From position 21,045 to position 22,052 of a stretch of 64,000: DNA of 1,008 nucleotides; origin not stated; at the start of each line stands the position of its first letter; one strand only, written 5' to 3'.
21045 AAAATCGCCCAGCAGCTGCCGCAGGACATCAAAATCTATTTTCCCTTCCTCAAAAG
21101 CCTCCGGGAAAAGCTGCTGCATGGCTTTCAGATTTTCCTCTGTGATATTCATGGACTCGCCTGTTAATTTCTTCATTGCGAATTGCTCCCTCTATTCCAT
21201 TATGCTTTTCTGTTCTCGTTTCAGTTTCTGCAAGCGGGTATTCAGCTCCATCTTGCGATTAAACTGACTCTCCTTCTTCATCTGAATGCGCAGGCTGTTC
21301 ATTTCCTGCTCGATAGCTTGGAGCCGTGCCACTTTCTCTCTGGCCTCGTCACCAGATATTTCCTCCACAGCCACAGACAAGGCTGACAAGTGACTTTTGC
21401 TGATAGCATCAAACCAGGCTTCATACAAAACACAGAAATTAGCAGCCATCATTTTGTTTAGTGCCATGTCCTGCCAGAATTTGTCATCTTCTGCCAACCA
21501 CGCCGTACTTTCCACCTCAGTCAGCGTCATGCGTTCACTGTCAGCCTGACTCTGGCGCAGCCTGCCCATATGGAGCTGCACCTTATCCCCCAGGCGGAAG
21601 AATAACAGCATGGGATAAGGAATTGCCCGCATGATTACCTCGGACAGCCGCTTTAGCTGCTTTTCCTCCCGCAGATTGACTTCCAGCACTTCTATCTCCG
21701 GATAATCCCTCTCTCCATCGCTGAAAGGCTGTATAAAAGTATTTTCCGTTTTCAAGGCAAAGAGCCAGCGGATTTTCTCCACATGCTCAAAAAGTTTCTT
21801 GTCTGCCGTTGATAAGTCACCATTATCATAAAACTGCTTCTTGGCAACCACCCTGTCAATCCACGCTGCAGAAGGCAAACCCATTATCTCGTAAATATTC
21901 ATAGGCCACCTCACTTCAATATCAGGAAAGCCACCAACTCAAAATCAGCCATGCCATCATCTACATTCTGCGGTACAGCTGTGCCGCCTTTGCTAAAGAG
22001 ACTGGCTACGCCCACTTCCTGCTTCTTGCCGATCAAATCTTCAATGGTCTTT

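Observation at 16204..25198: Type III R-M core (Mod+Res) joined to an SNF2 helicase and a DUF4391-like protein in one four-gene operon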

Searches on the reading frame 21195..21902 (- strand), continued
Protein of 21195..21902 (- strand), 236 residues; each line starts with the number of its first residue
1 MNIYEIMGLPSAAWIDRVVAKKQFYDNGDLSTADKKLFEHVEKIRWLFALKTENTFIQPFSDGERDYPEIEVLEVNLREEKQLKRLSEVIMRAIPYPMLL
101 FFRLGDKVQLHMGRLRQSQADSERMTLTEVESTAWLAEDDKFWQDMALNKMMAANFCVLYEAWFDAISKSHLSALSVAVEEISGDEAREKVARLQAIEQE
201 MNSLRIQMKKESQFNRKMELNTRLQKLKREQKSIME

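Call 47: find_related_loci(query=A4, collection=metagenome_contigs, flank=10000)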
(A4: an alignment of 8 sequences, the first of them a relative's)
Query A4 (272 aa) in metagenome_contigs; peptide patterns used: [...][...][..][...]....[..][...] (x = any residue, [..] = any of these).
600 stretches matched a pattern (row limit reached: there are more); 557 encode a relative of the query (tblastn E <= 1e-3); the best 80 are kept; 80 distinct loci.
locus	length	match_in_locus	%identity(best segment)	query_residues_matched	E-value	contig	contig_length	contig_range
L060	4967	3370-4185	76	1-272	2e-151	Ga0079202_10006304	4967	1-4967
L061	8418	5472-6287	76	1-272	3e-149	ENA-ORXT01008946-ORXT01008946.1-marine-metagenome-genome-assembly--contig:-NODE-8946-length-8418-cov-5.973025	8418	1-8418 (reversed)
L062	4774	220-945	60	26-267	2e-104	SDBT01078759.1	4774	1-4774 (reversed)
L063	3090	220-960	59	26-272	3e-106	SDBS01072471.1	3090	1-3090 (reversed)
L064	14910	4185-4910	56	26-267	1e-98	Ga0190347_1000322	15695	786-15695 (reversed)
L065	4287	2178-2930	56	20-267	1e-98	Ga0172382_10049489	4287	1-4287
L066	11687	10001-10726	56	26-267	2e-98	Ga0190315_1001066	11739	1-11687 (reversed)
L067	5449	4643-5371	56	24-266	1e-95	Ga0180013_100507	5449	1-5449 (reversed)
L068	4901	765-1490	56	24-265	3e-95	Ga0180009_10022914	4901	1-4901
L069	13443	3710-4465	54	15-266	9e-95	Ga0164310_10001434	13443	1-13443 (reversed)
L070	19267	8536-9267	57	20-263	8e-94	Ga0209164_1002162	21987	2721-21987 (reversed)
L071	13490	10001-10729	53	24-266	8e-93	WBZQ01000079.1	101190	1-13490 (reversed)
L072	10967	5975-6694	54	26-265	2e-92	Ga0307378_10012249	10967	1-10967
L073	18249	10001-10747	52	24-272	4e-92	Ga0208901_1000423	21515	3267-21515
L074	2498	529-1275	53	26-272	2e-94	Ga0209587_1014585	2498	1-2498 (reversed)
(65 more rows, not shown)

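Call 51: search_dna_similar(query=window:21195-21902:-, collection=plasmids, mode=protein, max_evalue=0.001, max_rows=25)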
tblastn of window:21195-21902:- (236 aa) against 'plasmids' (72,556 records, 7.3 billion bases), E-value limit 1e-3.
Records with a match: 55; places in all: 55; records where one place covers at least 80% of the query: 54.
Best place of each record, by identity: <60% 55.
By first word of the organism name: Enterococcus 11; Acinetobacter 11; Escherichia 6; Lactococcus 3; Vibrio 3; Latilactobacillus 2; Aeromonas 2; Desulforapulum 1; Methanomethylovorans 1; Paraburkholderia 1; and 14 more.
By predicted mobility (MOB-suite, as given by PLSDB): non-mobilizable 23; conjugative 22; mobilizable 10.
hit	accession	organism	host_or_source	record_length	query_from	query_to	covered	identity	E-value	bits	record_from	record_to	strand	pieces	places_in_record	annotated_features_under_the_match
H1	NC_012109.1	Desulforapulum autotrophicum HRM2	-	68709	3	234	98%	34.2%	2e-36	142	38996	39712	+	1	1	DUF4391 domain-containing protein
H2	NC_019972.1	Methanomethylovorans hollandica DSM 15978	-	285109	3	234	98%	29.8%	6e-32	130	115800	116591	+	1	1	DUF4391 domain-containing protein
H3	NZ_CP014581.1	Paraburkholderia phytofirmans OLGA172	-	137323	2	235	99%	29.6%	8e-28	117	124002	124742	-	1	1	DUF4391 domain-containing protein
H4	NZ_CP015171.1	Acetobacter ascendens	single cell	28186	1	230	97%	29.2%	2e-24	108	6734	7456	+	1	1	DUF4391 domain-containing protein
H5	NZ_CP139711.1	Sulfitobacter sp. OXR-159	Bacterial Culture,hydrothermal vent ...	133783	1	224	95%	29.4%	3e-16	84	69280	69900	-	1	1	DUF4391 domain-containing protein | helicase-related protein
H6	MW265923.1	Latilactobacillus sakei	-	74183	9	233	95%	28.8%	1e-16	86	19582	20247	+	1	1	hypothetical protein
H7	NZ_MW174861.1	Latilactobacillus sakei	-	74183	9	233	95%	28.8%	1e-16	86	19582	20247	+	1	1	DUF4391 domain-containing protein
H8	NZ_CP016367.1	Phaeobacter porticola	cell culture,barnacle at wood pile-on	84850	1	224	95%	28.9%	2e-16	85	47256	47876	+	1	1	DUF4391 domain-containing protein | helicase-related protein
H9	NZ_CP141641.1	Enterococcus casseliflavus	Moschus berezovskii,pure culure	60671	9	233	95%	28.5%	9e-18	89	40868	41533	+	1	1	DUF4391 domain-containing protein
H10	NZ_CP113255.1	Levilactobacillus brevis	pure culture,Chinese sauerkraut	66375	9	233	95%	28.5%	2e-17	88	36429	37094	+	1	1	DUF4391 domain-containing protein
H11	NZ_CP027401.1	Enterococcus faecium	Homo sapiens,blood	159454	9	233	95%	28.5%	3e-17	87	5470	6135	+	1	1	DUF4391 domain-containing protein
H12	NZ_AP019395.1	Enterococcus faecium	eutrophic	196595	9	233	95%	28.5%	3e-17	87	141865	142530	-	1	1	DUF4391 domain-containing protein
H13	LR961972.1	Enterococcus faecalis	-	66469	9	233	95%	28.5%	4e-17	87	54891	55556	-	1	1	record has no annotation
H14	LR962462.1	Enterococcus faecalis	-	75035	9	233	95%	28.5%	4e-17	87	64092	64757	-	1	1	none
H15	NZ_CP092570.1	Enterococcus faecium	Homo sapiens,urine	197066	9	233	95%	28.5%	4e-17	87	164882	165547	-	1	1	DUF4391 domain-containing protein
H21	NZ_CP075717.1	Escherichia coli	Sus scrofa,water sample,wastewater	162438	2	235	99%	25.6%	4e-8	61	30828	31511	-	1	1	DUF4391 domain-containing protein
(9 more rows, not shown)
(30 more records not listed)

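Call 52: search_dna_similar(query=window:21195-21902:-, collection=phages, mode=protein, max_evalue=0.001, max_rows=15)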
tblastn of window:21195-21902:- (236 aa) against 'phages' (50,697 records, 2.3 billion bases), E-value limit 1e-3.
Records with a match: 3; places in all: 4; records where one place covers at least 80% of the query: 3.
Best place of each record, by identity: <60% 3.
By first word of the organism name: Bacteriophage 2; Erysipelothrix 1.
By host as written in the record: - 2; Erysipelothrix rhusiopathiae ZJ 1.
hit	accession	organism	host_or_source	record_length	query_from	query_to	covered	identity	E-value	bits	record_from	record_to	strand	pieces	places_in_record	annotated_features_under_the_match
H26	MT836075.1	Bacteriophage sp.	human fecal samples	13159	3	233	98%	27.3%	2e-10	66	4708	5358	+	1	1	record has no annotation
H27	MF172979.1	Erysipelothrix phage phi1605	Erysipelothrix rhusiopathiae ZJ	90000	9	235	96%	25.8%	4e-13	74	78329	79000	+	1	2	methyl-accepting chemotaxis protein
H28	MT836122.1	Bacteriophage sp.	human fecal samples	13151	6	230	95%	24.1%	4e-8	59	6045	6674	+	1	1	record has no annotation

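Call 53: get_annotated_region(hit=H21, flank=9000)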
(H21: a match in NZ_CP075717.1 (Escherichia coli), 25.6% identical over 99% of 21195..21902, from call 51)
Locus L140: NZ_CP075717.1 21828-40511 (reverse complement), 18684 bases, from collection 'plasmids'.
description: Escherichia coli strain CPww7 plasmid pCPWW7-IncF, complete sequence
organism: Escherichia coli (NCBI taxid 562)
taxonomy: Bacteria; Pseudomonadota; Gammaproteobacteria; Enterobacterales; Enterobacteriaceae; Escherichia; Escherichia coli
host: -; source: Sus scrofa,water sample,wastewater; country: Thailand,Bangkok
typing (MOB-suite, as given by PLSDB): conjugative; replicon IncFIA,IncFIB,IncFIC; relaxase MOBF; mating-pair formation MPF_F
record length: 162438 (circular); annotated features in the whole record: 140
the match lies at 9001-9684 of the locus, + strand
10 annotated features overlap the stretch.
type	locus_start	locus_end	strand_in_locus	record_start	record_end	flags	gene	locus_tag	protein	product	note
CDS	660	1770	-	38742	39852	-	-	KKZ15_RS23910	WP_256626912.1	IS3 family transposase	-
CDS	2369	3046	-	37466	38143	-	-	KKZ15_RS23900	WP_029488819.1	hypothetical protein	-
CDS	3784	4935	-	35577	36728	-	-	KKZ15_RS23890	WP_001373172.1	IS30-like element IS30 family transposase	-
CDS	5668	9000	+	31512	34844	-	-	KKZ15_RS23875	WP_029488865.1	SNF2-related protein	-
CDS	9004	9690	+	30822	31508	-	-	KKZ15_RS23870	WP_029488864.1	DUF4391 domain-containing protein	-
CDS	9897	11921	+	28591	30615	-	-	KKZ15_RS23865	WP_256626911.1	site-specific DNA-methyltransferase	GO:0006306 - DNA methylation [Evidence IEA]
CDS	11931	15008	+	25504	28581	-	-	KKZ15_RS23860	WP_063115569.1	DEAD/DEAH box helicase family protein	-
CDS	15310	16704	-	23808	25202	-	-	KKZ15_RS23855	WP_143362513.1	hypothetical protein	-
CDS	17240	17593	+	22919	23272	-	-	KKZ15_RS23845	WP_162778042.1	hypothetical protein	-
CDS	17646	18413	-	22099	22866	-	-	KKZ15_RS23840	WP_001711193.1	hypothetical protein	-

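Call 54: get_annotated_region(hit=H11, flank=9000)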
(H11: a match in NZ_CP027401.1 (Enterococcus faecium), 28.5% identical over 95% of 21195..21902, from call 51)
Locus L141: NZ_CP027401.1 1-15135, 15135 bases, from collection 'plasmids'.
description: Enterococcus faecium strain FDAARGOS_323 plasmid unnamed, complete sequence
organism: Enterococcus faecium (NCBI taxid 1352)
taxonomy: Bacteria; Bacillota; Bacilli; Lactobacillales; Enterococcaceae; Enterococcus; Enterococcus faecium
host: -; source: Homo sapiens,blood; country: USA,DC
typing (MOB-suite, as given by PLSDB): conjugative; replicon rep_cluster_893; relaxase MOBP,MOBT; mating-pair formation MPF_T
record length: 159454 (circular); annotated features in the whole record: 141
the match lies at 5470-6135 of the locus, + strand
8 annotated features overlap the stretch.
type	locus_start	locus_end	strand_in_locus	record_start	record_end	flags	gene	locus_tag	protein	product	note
CDS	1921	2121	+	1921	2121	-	-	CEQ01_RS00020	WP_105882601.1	helix-turn-helix transcriptional regulator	-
CDS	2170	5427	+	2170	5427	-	-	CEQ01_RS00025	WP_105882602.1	helicase-related protein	-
CDS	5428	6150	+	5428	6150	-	-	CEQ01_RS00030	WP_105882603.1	DUF4391 domain-containing protein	-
CDS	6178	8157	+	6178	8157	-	-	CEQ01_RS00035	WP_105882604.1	site-specific DNA-methyltransferase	GO:0006306 - DNA methylation [Evidence IEA]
CDS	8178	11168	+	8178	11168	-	-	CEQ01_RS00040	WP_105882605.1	DEAD/DEAH box helicase family protein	-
CDS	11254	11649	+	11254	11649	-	-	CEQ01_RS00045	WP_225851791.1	hypothetical protein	-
CDS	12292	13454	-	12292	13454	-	-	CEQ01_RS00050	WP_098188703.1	IS3 family transposase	-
CDS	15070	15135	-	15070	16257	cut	-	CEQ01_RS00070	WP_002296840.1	IS256-like element IS16 family transposase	GO:0006313 - DNA transposition [Evidence IEA]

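Call 55: get_annotated_region(hit=H27, flank=9000)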
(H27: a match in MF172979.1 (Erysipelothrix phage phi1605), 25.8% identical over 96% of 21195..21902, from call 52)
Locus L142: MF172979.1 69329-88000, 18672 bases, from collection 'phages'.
description: Erysipelothrix phage phi1605, complete genome.
organism: Erysipelothrix phage phi1605 (NCBI taxid 2006938)
taxonomy: Viruses; Duplodnaviria; Heunggongvirae; Uroviricota; Caudoviricetes
host: Erysipelothrix rhusiopathiae ZJ; source: swine; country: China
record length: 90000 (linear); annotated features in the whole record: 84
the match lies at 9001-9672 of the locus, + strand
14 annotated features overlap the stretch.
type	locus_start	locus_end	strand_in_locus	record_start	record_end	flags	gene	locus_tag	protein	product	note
CDS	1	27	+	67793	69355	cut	-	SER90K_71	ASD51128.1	site-specific recombinase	rec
CDS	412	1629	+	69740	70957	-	mef(A)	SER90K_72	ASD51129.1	macrolide-efflux protein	-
CDS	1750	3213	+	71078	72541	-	msr(D)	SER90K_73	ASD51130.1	ATPase component of ABC transporter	ATPase components of ABC transporters with duplicated ATPase domains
CDS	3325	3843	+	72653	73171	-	-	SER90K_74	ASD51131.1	hypothetical protein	-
CDS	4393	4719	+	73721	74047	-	-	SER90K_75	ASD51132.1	hypothetical protein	-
CDS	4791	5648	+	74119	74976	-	-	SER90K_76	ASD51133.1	hypothetical protein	-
CDS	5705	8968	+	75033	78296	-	-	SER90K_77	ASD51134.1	DEAD/DEAH box helicase-like protein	Ddhe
CDS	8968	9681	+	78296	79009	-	-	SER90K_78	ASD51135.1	methyl-accepting chemotaxis protein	cheM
CDS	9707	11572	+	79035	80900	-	-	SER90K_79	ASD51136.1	type III restriction-modification system methylation subunit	resIII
CDS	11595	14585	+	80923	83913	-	-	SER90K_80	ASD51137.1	type III restriction enzyme res subunit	resIII; Type III restriction enzyme, res subunit:DEAD/DEAH box helicase, N-terminal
CDS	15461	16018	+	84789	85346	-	-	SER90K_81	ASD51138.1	hypothetical protein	-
CDS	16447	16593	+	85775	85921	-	-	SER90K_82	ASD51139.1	hypothetical protein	-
CDS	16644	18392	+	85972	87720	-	-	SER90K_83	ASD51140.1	site-specific recombinase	rec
CDS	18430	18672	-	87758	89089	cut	-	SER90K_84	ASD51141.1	putative dihydrolipoamide dehydrogenase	orf14; putative Dihydrolipoamide dehydrogenase; Mercuric ion reductase; PF00070 famil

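Call 59: search_protein_families(library=pfam, proteins=[P0329], max_evalue=0.01)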
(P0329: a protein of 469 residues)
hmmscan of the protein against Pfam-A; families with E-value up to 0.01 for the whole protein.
P0329 (469 aa): 1 family
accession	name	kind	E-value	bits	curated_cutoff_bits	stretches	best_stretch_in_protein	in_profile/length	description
PF14335.11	DUF4391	-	3.2e-57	194.5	29.9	1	227-461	1-232/232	Domain of unknown function (DUF4391)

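Call 62: search_dna_similar(query=window:21195-21902:-, collection=plasmids, mode=protein, max_evalue=0.01, max_rows=60)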
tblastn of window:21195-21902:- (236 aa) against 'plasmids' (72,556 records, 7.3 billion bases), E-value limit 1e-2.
Records with a match: 56; places in all: 56; records where one place covers at least 80% of the query: 55.
Best place of each record, by identity: <60% 56.
By first word of the organism name: Enterococcus 11; Acinetobacter 11; Escherichia 6; Lactococcus 3; Vibrio 3; Latilactobacillus 2; Aeromonas 2; Citrobacter 2; Desulforapulum 1; Methanomethylovorans 1; and 14 more.
By predicted mobility (MOB-suite, as given by PLSDB): non-mobilizable 24; conjugative 22; mobilizable 10.
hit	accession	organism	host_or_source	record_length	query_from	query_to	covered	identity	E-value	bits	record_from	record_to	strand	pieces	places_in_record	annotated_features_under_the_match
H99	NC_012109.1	Desulforapulum autotrophicum HRM2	-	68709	3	234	98%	34.2%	2e-36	142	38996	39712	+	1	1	DUF4391 domain-containing protein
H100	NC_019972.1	Methanomethylovorans hollandica DSM 15978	-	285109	3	234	98%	29.8%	6e-32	130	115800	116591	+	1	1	DUF4391 domain-containing protein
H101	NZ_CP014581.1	Paraburkholderia phytofirmans OLGA172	-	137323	2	235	99%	29.6%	8e-28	117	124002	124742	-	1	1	DUF4391 domain-containing protein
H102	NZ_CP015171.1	Acetobacter ascendens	single cell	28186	1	230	97%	29.2%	2e-24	108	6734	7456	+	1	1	DUF4391 domain-containing protein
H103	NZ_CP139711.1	Sulfitobacter sp. OXR-159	Bacterial Culture,hydrothermal vent ...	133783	1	224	95%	29.4%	3e-16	84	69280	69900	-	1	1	DUF4391 domain-containing protein | helicase-related protein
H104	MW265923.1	Latilactobacillus sakei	-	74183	9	233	95%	28.8%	1e-16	86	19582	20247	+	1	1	hypothetical protein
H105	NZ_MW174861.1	Latilactobacillus sakei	-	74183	9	233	95%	28.8%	1e-16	86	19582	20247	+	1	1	DUF4391 domain-containing protein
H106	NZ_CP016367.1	Phaeobacter porticola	cell culture,barnacle at wood pile-on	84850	1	224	95%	28.9%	2e-16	85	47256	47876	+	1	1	DUF4391 domain-containing protein | helicase-related protein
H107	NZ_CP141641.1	Enterococcus casseliflavus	Moschus berezovskii,pure culure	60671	9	233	95%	28.5%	9e-18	89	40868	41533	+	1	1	DUF4391 domain-containing protein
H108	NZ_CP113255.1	Levilactobacillus brevis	pure culture,Chinese sauerkraut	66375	9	233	95%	28.5%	2e-17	88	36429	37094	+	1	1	DUF4391 domain-containing protein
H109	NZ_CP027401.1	Enterococcus faecium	Homo sapiens,blood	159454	9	233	95%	28.5%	3e-17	87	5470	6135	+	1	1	DUF4391 domain-containing protein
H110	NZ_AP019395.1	Enterococcus faecium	eutrophic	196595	9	233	95%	28.5%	3e-17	87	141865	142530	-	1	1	DUF4391 domain-containing protein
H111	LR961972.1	Enterococcus faecalis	-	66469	9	233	95%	28.5%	4e-17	87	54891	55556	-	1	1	record has no annotation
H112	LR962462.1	Enterococcus faecalis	-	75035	9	233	95%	28.5%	4e-17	87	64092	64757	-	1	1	none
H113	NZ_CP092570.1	Enterococcus faecium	Homo sapiens,urine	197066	9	233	95%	28.5%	4e-17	87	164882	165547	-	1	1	DUF4391 domain-containing protein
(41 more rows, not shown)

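Call 74: search_solved_structures(query=A1, max_evalue=10)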
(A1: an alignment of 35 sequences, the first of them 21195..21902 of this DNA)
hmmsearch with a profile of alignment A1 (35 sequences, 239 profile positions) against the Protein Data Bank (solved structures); distinct sequences matched with E-value up to 10: 4.
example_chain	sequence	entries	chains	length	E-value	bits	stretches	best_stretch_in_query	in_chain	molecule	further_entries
5xg2_A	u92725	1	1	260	0.29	14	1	179-211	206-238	Chromosome partition protein Smc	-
6bs9_A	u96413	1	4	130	0.43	13.4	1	131-194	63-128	Stage III sporulation protein AB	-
7aor_w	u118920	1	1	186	0.6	12.9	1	134-192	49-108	Protein FYV4, mitochondrial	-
7lkj_A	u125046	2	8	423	1.3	11.9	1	118-190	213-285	Aminofutalosine deaminase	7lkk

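Call 79: fold_search(model_id=the predicted structure, library=viral)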
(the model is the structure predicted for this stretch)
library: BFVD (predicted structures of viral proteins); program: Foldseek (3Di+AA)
matches with E <= 10: 447; with E <= 0.001: 0
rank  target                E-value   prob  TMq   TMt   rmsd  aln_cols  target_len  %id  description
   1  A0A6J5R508            3.0e-02  0.20  0.16  0.16  16.6       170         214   12  Essential recombination function protein [uncultured Caudovirales phage]
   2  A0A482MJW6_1          1.1e-01  0.63  0.23  0.07  17.3       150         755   11  Uncharacterized protein [Nodularia phage vB_NspS-kac68v162]
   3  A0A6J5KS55            1.5e-01  0.63  0.25  0.28  14.1       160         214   11  Uncharacterized protein [uncultured Caudovirales phage]
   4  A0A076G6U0            1.7e-01  0.20  0.15  0.11   8.5        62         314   10  Exopolyphosphatase [Bacillus phage Bobb]
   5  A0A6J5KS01            1.8e-01  0.80  0.23  0.35  10.1       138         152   12  Uncharacterized protein [uncultured Caudovirales phage]
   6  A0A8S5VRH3            1.8e-01  0.47  0.18  0.13   7.5        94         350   15  (no name in the UniProt tables at hand)
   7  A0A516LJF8            2.3e-01  0.15  0.17  0.23  11.6       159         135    8  (no name in the UniProt tables at hand)
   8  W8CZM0                2.3e-01  0.15  0.17  0.13  10.3       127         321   13  Phosphohydrolase [Erwinia phage PhiEaH1]
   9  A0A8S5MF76            2.4e-01  0.14  0.22  0.08  13.8       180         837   10  Tail protein [Siphoviridae sp. ctYh54]
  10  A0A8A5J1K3            2.4e-01  0.12  0.18  0.19  22.0       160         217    8  (no name in the UniProt tables at hand)
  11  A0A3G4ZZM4            3.6e-01  0.20  0.18  0.15   7.1       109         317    7  Uncharacterized protein [Edafosvirus sp.]
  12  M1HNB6                3.9e-01  0.06  0.15  0.15  12.6       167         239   10  (no name in the UniProt tables at hand)
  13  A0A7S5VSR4            4.1e-01  1.00  0.19  0.07   0.6        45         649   31  (no name in the UniProt tables at hand)
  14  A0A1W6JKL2            4.1e-01  0.25  0.21  0.26  15.7       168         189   12  Uncharacterized protein [Lactococcus phage AM4]
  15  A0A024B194            4.1e-01  0.11  0.14  0.11   8.0        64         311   12  Exopolyphosphatase [Bacillus phage Hakuna]
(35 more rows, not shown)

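Call 107: search_protein_families(library=phrogs, proteins=[window:21195-21902:-], max_evalue=0.01)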
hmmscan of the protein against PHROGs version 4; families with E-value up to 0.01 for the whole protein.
window:21195-21902:- (236 aa): 1 family
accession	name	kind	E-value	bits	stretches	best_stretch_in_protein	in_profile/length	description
phrog_37194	-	unknown function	6.8e-18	66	1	9-235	12-235/237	-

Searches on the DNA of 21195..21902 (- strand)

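Call 57: search_dna_similar(query=L140:5668-15008:+, collection=ecoli_genomes, mode=near, max_rows=15)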
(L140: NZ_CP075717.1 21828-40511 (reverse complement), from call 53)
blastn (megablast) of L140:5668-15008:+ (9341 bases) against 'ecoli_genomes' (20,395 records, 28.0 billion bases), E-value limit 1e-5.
Records with a match: 10; places in all: 11; records where one place covers at least 80% of the query: 9.
Genomes with a match: 10 of 5426; with a place that covers at least 80% of the query: 9. Places per genome that has any: lowest 1, median 1, highest 2. On chromosomes: 1 places; on plasmids: 10.
Best place of each record, by identity: >=99% 2; 95-99% 8.
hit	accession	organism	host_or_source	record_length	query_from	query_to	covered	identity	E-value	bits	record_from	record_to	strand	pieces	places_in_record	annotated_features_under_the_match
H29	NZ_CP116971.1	Escherichia coli strain CUVM3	Sus scrofa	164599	1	9341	100%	100.0%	0e+0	17257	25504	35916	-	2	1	helicase-related protein | site-specific DNA-methyltransferase | DEAD/DEAH box helicase family protein | restriction endonuclease | IS30-like element ISApl1 family transposase | and 1 other names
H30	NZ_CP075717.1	Escherichia coli strain CPww7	Sus scrofa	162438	1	9341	100%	100.0%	0e+0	17250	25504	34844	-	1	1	helicase-related protein | type III restriction-modification system endonuclease | site-specific DNA-methyltransferase | DUF4391 domain-containing protein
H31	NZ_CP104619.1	Escherichia coli strain AHM9C68I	chicken feces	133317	1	9341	91%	97.1%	0e+0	14354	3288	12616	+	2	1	helicase-related protein | type III restriction-modification system endonuclease | site-specific DNA-methyltransferase | DUF4391 domain-containing protein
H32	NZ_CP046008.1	Escherichia coli strain 1919D62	swine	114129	1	9341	90%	96.4%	0e+0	13809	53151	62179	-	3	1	helicase-related protein | type III restriction-modification system endonuclease | site-specific DNA-methyltransferase | DUF4391 domain-containing protein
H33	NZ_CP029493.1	Escherichia coli strain HS30-1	Homo sapiens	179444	1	9341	90%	96.2%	0e+0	13743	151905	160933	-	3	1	helicase-related protein | type III restriction-modification system endonuclease | site-specific DNA-methyltransferase | DUF4391 domain-containing protein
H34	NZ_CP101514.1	Escherichia coli strain HH194M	migratory bird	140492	1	9341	90%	96.2%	0e+0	13743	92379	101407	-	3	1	helicase-related protein | type III restriction-modification system endonuclease | site-specific DNA-methyltransferase | DUF4391 domain-containing protein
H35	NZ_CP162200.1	Escherichia coli strain STK39-3-E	Coriander, import product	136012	1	9341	90%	96.2%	0e+0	13743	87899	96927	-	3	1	helicase-related protein | type III restriction-modification system endonuclease | site-specific DNA-methyltransferase | DUF4391 domain-containing protein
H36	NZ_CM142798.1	Escherichia coli strain GPEC996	chicken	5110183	1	9341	88%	97.3%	0e+0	13904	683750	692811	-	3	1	helicase-related protein | type III restriction-modification system endonuclease | site-specific DNA-methyltransferase | DUF4391 domain-containing protein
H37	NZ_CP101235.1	Escherichia coli strain EC21Z-137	Homo sapiens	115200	1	9341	88%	96.7%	0e+0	13671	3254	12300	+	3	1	helicase-related protein | type III restriction-modification system endonuclease | site-specific DNA-methyltransferase | DUF4391 domain-containing protein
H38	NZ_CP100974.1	Escherichia coli strain ET300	Hoplobatrachus rugulosus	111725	1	8027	74%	97.0%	0e+0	11620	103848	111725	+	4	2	helicase-related protein | site-specific DNA-methyltransferase | type III restriction-modification system endonuclease | DUF4391 domain-containing protein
